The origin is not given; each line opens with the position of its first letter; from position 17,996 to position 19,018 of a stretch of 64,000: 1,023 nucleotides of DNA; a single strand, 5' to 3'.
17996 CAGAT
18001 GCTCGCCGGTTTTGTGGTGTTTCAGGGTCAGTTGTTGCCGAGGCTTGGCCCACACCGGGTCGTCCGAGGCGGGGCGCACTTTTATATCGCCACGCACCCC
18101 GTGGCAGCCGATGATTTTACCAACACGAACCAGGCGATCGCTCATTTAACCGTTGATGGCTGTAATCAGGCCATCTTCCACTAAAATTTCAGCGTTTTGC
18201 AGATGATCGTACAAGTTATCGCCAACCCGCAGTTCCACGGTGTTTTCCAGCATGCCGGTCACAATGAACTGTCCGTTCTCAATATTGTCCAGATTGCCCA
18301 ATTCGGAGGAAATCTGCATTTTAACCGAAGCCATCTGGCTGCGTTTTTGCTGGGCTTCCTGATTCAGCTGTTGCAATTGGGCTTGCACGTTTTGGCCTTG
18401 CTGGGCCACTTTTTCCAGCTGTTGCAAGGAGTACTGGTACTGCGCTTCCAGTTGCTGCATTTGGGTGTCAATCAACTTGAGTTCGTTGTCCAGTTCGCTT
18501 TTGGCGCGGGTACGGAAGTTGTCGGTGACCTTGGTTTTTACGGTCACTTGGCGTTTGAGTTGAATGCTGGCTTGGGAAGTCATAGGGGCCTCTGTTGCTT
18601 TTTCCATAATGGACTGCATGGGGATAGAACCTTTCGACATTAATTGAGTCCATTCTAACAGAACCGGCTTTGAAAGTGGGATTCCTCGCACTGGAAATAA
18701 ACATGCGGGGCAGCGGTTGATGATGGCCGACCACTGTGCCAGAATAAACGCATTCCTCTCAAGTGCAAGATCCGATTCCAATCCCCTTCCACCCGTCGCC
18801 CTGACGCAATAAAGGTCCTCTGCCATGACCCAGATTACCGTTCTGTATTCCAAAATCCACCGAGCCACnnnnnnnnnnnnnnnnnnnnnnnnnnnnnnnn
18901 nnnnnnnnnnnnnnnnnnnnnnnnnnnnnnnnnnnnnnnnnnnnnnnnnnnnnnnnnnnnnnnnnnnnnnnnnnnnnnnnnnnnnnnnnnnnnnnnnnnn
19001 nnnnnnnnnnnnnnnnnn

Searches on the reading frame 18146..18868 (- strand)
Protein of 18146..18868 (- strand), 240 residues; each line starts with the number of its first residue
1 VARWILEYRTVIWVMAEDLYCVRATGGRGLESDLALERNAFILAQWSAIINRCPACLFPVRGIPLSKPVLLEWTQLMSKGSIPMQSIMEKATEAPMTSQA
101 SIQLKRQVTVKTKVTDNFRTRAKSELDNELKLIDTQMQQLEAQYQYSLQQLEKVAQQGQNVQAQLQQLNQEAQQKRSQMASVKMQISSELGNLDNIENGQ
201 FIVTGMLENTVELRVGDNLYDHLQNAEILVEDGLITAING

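Call 77: search_protein_families(library=pfam, proteins=[window:18146-18868:-], max_evalue=0.00001)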
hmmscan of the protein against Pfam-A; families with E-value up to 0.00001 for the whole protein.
window:18146-18868:- (240 aa): 1 family
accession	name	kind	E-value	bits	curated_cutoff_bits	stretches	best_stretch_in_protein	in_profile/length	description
PF11068.13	YlqD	-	2.4e-24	86.6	27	1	103-238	2-130/131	YlqD protein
